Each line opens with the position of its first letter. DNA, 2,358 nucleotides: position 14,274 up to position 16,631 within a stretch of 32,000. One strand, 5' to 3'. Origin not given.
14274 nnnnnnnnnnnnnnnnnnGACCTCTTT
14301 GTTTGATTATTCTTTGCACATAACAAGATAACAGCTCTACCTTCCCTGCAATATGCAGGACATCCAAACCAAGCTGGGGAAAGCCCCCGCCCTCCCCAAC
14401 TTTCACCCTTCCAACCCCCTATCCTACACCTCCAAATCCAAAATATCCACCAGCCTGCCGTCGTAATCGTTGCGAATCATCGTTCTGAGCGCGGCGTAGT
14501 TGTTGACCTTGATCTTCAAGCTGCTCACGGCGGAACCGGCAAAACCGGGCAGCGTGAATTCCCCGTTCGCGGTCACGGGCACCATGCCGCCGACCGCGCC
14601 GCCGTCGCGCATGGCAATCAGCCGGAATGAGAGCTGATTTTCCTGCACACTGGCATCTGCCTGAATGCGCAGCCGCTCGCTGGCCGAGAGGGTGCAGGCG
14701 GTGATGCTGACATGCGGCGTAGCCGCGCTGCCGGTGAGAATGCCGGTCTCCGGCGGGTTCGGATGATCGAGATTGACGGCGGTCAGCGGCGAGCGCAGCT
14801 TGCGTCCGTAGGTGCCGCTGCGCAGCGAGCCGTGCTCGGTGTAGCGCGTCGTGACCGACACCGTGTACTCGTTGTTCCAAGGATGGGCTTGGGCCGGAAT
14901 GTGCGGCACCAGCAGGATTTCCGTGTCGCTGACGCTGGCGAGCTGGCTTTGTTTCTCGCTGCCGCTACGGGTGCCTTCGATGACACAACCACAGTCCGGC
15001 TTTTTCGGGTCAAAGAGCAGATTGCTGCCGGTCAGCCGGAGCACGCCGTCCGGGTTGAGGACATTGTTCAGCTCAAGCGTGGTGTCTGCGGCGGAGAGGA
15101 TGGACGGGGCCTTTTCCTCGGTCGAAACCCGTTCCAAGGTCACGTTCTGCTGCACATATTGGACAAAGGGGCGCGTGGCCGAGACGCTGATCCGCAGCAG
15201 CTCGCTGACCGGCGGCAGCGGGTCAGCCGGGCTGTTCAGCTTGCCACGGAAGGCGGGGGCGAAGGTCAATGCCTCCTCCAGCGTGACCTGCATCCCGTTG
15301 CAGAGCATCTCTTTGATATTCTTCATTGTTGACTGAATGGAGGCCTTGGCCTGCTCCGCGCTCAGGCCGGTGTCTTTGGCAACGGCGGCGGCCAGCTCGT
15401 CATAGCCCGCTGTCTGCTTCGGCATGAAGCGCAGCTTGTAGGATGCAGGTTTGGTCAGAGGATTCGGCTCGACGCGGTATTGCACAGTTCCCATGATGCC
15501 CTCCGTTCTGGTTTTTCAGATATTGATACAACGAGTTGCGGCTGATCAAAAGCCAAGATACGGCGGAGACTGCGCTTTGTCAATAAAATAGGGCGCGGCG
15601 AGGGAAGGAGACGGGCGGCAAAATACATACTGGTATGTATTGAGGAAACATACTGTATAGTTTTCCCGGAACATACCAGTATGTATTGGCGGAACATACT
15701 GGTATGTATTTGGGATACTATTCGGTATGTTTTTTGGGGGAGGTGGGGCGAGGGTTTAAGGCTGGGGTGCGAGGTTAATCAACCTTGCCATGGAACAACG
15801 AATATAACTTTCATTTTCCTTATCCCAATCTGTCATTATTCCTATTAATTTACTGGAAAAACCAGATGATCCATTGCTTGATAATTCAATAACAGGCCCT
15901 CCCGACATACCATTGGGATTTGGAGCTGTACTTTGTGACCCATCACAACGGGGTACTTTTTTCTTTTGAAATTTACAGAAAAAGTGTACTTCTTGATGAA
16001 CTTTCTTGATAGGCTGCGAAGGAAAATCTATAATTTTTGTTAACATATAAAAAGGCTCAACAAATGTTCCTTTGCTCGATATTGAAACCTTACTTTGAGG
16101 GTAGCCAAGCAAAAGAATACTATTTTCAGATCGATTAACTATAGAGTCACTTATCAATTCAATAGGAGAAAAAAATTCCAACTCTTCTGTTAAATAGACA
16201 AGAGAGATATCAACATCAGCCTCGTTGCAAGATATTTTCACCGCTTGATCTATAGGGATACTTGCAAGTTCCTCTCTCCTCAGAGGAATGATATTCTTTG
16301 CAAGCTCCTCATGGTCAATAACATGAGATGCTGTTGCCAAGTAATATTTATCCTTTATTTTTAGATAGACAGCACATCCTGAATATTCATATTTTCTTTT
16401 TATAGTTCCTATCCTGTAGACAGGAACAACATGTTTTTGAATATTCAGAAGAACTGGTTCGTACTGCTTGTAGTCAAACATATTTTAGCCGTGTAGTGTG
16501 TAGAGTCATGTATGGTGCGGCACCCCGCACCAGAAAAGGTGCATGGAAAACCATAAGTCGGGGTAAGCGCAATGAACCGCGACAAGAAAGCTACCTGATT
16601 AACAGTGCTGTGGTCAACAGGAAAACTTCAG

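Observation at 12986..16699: A 3.7-kb accessory segment is wedged inside the Ni/Co ECF transporter operon, between cbiQ and cbiO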

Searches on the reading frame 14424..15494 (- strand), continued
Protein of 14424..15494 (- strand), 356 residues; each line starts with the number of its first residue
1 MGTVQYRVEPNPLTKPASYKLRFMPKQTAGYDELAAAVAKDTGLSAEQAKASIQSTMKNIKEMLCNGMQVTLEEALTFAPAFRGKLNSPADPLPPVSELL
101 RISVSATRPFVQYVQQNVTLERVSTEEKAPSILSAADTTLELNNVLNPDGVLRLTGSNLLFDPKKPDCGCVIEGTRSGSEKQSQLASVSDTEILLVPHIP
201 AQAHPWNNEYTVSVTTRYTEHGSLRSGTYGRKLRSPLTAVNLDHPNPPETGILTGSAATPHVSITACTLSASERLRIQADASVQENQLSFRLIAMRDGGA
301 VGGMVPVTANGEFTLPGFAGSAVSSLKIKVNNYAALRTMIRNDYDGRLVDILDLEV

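Call 87: list_cluster_members(proteins=[window:14424-15494:-, window:15756-16481:-, window:13914-14285:-, window:13477-13770:-, window:13051-13464:-])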
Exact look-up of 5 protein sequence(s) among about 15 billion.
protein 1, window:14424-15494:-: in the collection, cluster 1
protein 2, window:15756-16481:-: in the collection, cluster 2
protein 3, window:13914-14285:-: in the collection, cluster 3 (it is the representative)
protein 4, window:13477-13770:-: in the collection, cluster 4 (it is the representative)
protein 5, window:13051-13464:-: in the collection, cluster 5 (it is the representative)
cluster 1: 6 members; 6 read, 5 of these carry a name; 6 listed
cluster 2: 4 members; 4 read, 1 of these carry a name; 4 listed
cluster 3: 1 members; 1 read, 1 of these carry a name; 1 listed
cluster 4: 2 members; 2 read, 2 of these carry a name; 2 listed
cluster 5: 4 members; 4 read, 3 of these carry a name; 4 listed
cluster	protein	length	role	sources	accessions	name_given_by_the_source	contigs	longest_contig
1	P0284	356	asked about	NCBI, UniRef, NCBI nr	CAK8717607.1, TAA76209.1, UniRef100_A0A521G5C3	MAG: hypothetical protein CDV28_101108 [Candidatus Electronema aureum] | HU domain-containing protein n=1 Tax=Candidatus Electronema aureum TaxID=2005002 ...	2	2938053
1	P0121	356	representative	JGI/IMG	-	hypothetical protein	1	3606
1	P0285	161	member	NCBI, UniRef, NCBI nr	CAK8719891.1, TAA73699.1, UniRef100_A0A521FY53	MAG: hypothetical protein CDV28_1692 [Candidatus Electronema aureum] | HU domain-containing protein n=1 Tax=Candidatus Electronema aureum TaxID=2005002 ...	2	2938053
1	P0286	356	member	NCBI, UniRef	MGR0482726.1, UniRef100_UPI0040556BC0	MAG: HU family DNA-binding protein [Candidatus Electronema sp. V4] | HU family DNA-binding protein n=1 Tax=Candidatus Electronema sp. V4 TaxID=3454756 ...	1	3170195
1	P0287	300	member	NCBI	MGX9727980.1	MAG: hypothetical protein ACTFAK_11885 [Candidatus Electronema sp. VV]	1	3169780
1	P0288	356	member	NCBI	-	-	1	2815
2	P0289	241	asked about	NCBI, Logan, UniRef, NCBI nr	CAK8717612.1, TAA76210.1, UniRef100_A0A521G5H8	MAG: hypothetical protein CDV28_101109 [Candidatus Electronema aureum] | Trypsin-like peptidase domain-containing protein n=1 Tax=Candidatus Electronema aureum ...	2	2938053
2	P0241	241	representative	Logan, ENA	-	-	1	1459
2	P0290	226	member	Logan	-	-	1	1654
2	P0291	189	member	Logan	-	-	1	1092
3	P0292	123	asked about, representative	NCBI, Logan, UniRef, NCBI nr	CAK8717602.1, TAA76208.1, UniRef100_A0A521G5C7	MAG: hypothetical protein CDV28_101107 [Candidatus Electronema aureum] | Uncharacterized protein n=1 Tax=Candidatus Electronema aureum TaxID=2005002 ...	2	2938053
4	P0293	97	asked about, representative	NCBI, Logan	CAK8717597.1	mRNA interferase HigB [Candidatus Electronema aureum]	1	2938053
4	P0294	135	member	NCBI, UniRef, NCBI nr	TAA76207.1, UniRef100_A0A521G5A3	MAG: mRNA interferase HigB [Candidatus Electronema aureum] | mRNA interferase HigB n=1 Tax=Candidatus Electronema aureum TaxID=2005002 ...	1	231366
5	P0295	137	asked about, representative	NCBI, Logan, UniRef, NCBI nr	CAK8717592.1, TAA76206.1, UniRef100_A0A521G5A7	MAG: HTH-type transcriptional regulator [Candidatus Electronema aureum] | HTH-type transcriptional regulator n=1 Tax=Candidatus Electronema aureum TaxID=2005002 ...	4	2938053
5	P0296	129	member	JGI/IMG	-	HTH-type transcriptional regulator/antitoxin HigA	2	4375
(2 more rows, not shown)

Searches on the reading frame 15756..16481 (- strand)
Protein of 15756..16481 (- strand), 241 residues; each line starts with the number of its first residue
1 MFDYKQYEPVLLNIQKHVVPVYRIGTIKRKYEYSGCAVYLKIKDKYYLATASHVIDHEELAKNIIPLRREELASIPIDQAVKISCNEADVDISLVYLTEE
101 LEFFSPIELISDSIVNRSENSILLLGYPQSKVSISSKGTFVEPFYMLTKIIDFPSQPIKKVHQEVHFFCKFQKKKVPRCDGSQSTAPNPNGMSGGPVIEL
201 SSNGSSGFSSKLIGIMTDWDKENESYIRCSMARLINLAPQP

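Call 3: search_protein_families(library=pfam, proteins=[window:15756-16481:-], max_evalue=0.01)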
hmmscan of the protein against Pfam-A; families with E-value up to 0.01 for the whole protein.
window:15756-16481:- (241 aa): 1 family
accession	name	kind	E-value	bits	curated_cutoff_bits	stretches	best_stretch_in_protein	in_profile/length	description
PF13365.12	Trypsin_2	-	3.5e-05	25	27.6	1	42-199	6-136/144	Trypsin-like peptidase domain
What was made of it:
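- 15756..16481 (-): Probable chymotrypsin-fold serine protease, 241 aa, GC 0.355, GC3 0.28 (compositionally foreign). Pfam Trypsin_2 E 3.5e-5, below its cut-off (call 3).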

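Call 4: search_protein_families(library=ncbifam, proteins=[window:15756-16481:-], max_evalue=0.01)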
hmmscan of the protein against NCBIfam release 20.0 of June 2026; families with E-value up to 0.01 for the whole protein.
window:15756-16481:- (241 aa): 0 families

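Call 18: search_protein_families(library=padloc, proteins=[window:15756-16481:-], max_evalue=0.01)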
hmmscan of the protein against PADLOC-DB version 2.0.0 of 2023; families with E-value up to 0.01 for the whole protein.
window:15756-16481:- (241 aa): 3 families
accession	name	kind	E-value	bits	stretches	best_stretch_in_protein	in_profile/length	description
PDLC03855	LmuA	-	1.3e-11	42.5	1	13-226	6-180/425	-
PDLC02960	RT-Protease_XI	-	2.8e-05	21.3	1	34-200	349-475/506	single gene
PDLC02959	RT-Protease_XI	-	3.2e-05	21.1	1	32-200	349-478/510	single gene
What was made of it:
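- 15756..16481 (-): PADLOC LmuA N-terminal domain 1e-11 and RT-Protease 3e-5 (call 18).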

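Call 19: search_protein_families(library=phrogs, proteins=[window:15756-16481:-], max_evalue=0.01)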
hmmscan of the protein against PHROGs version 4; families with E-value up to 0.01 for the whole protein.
window:15756-16481:- (241 aa): 0 families

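Call 23: find_encoding_contigs(protein=window:15756-16481:-, flank=10000, max_places=10)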
Protein window:15756-16481:- (241 aa): 2 contigs read that carry it; 2 places shown.
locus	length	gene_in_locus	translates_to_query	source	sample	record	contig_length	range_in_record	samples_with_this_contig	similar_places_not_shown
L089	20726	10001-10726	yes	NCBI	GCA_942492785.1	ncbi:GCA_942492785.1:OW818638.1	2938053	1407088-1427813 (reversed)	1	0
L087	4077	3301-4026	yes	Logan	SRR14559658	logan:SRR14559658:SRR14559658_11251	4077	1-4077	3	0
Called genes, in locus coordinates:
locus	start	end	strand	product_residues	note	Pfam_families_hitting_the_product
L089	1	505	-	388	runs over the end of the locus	-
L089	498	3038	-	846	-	-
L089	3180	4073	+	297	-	PF13612:DDE_Tnp_1_3, PF01609:DDE_Tnp_1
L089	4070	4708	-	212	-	-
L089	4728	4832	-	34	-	-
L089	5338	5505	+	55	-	-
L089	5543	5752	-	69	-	-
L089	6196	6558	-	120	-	PF01797:Y1_Tnp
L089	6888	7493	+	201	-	PF01891:CbiM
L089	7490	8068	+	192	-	PF27549:HI_1622_C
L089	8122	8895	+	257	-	PF10670:DUF4198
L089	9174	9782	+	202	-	PF02361:CbiQ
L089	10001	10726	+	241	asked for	-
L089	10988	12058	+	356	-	PF18291:HU-HIG (weak), PF14734:DUF4469 (faint)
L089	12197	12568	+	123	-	-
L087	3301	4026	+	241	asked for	-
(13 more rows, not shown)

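Call 56: find_homologous_proteins(query=window:15756-16481:-, max_evalue=0.001)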
Query window:15756-16481:- (241 aa): 6 proteins with E <= 0.001 among 179 candidates.
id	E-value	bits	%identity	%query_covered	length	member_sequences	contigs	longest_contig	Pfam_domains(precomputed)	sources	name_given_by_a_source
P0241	6.4e-153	525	98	100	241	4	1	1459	-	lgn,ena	-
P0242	1.3e-122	426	82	98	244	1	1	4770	-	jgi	jgi:hypothetical protein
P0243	4.4e-116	405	78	100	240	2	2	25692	PF13365.13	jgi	jgi:hypothetical protein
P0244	1.1e-112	393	75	100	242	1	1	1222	-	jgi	jgi:hypothetical protein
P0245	1.5e-112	393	76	100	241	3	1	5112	PF13365.13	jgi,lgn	-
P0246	1.6e-111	390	75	100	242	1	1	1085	-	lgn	-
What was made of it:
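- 15756..16481 (-): Only 6 close homologues in 5.8 billion proteins (call 56).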

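Call 58: find_encoding_contigs(protein=P0243, flank=10000, max_places=4)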
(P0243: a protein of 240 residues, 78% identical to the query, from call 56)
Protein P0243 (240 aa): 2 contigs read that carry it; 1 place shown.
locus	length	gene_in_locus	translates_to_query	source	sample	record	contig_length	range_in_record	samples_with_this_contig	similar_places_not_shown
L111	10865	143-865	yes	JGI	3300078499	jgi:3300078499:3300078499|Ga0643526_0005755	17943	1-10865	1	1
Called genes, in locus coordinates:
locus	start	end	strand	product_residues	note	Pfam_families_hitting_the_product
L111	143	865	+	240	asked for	PF13365:Trypsin_2 (weak)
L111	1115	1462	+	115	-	-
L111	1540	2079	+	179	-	PF14280:DUF4365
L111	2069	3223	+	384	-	-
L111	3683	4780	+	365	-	-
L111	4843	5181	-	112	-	-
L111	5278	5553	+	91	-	PF05899:Cupin_3, PF07883:Cupin_2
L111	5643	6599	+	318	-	-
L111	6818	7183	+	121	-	-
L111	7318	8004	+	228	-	PF01844:HNH (weak)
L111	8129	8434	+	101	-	-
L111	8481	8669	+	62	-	-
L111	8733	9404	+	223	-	-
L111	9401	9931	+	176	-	-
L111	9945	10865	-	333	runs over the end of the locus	PF14237:GYF_2, PF01987:AIM24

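Call 59: find_encoding_contigs(protein=P0242, flank=10000, max_places=4)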
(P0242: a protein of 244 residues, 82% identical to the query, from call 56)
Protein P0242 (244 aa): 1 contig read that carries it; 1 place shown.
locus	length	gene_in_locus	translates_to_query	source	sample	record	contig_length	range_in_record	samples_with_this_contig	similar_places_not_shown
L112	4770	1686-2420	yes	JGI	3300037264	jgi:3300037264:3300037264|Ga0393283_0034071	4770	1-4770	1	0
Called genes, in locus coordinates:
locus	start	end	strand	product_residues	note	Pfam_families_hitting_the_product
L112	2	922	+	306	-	?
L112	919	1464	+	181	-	PF00908:dTDP_sugar_isom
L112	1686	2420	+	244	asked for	-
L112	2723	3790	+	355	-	PF18291:HU-HIG (weak)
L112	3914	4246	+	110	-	-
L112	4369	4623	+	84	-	-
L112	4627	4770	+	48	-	?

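Call 74: search_protein_families(library=pfam, proteins=[L112:3914-4246:+, L112:4369-4623:+, L111:1540-2079:+, L111:2069-3223:+, L111:3683-4780:+], max_evalue=0.05)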
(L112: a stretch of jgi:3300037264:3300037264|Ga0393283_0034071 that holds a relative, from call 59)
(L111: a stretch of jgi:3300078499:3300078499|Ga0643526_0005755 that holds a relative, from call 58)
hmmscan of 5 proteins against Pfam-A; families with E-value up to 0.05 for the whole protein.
L112:3914-4246:+ (110 aa): 0 families

L112:4369-4623:+ (84 aa): 0 families

L111:1540-2079:+ (179 aa): 2 families
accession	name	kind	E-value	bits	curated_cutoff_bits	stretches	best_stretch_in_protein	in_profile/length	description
PF14280.11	DUF4365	-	6e-21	75.4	24.3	1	12-168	2-138/139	Domain of unknown function (DUF4365)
PF00079.25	Serpin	-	0.006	16.3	27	1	102-169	219-283/370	Serpin (serine protease inhibitor)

L111:2069-3223:+ (384 aa): 0 families

L111:3683-4780:+ (365 aa): 0 families

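Call 75: search_dna_similar(query=window:15756-16481:-, collection=plasmids, mode=protein, max_evalue=0.001, max_rows=10)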
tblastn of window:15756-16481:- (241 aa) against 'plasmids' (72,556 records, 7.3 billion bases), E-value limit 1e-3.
Records with a match: 3; places in all: 3; records where one place covers at least 80% of the query: 1.
Best place of each record, by identity: <60% 3.
By first word of the organism name: Rhizobium 1; Pseudoalteromonas 1; Agrobacterium 1.
By predicted mobility (MOB-suite, as given by PLSDB): non-mobilizable 2; conjugative 1.
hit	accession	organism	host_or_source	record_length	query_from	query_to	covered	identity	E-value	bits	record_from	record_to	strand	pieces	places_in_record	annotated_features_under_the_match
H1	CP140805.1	Rhizobium johnstonii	Trifolium pratense,whole organism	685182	10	200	79%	27.8%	2e-5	52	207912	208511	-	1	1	hypothetical protein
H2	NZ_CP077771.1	Pseudoalteromonas shioyasakiensis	Haliotis discus hannai,plate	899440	12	236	93%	22.4%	1e-4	50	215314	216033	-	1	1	hypothetical protein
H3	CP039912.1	Agrobacterium tumefaciens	-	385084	18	199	76%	25.4%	2e-6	56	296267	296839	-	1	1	hypothetical protein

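Call 76: search_dna_similar(query=window:15756-16481:-, collection=phages, mode=protein, max_evalue=0.001, max_rows=10)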
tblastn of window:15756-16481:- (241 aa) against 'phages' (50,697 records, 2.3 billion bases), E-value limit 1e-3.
Records with a match: 1; places in all: 1; records where one place covers at least 80% of the query: 0.
Best place of each record, by identity: <60% 1.
By first word of the organism name: Bacteriophage 1.
By host as written in the record: - 1.
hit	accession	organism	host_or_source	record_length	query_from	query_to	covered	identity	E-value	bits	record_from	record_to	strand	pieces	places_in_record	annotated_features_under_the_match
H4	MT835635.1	Bacteriophage sp.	human fecal samples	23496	18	199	76%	24.5%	3e-4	47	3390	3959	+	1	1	record has no annotation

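Call 77: get_annotated_region(hit=H3, flank=4000)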
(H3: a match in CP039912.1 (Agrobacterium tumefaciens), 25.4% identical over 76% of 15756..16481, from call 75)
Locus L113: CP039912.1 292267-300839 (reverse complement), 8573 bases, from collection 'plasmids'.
description: Agrobacterium tumefaciens strain CFBP6625 plasmid pAtCFBP6625a, complete sequence
organism: Agrobacterium tumefaciens (NCBI taxid 358)
taxonomy: Bacteria; Pseudomonadota; Alphaproteobacteria; Hyphomicrobiales; Rhizobiaceae; Agrobacterium; Agrobacterium tumefaciens
host: -; source: -; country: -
typing (MOB-suite, as given by PLSDB): non-mobilizable; replicon rep_cluster_440; mating-pair formation MPF_T
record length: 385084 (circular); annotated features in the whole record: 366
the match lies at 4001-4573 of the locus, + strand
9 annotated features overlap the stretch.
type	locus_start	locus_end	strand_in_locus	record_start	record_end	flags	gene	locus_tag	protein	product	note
CDS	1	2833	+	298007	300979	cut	-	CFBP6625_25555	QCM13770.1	relaxase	-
CDS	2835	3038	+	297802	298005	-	-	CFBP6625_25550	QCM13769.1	hypothetical protein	-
CDS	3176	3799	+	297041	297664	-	-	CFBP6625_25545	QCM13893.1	hypothetical protein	-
CDS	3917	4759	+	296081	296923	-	-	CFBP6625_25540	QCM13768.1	hypothetical protein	-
CDS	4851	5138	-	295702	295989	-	-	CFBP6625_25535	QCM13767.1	hypothetical protein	-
CDS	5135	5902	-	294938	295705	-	-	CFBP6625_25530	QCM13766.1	damage-inducible mutagenesis protein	-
CDS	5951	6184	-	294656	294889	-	-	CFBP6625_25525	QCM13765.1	hypothetical protein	-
CDS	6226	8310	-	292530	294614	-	-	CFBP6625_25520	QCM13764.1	type IV secretory system conjugative DNA transfer family protein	-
CDS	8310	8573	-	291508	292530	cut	virB11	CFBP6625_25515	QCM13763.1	P-type DNA transfer ATPase VirB11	-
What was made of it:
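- Tried and rejected: The protease has only hits of 22-28% identity in plasmids and phages (calls 75-77).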

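Call 98: search_solved_structures(query=window:15756-16481:-, max_evalue=1, show_alignments=2)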
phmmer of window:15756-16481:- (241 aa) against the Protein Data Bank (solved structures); distinct sequences matched with E-value up to 1: 1.
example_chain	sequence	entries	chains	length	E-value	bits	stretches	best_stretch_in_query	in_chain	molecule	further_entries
7usw_C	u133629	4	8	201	0.61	13.1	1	40-92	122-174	CALMyrin (Calcium and Integrin Binding protein) homolog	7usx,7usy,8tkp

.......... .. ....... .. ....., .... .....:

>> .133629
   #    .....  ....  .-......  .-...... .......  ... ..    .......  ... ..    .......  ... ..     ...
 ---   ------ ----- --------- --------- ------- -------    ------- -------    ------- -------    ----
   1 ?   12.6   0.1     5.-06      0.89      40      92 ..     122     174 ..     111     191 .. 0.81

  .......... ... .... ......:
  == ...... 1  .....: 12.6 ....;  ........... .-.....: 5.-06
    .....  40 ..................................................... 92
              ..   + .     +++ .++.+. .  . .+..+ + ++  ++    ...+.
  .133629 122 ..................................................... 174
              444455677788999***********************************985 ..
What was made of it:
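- On Chymotrypsin-fold (S1-like) serine protease: No PDB relative by sequence (call 98).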
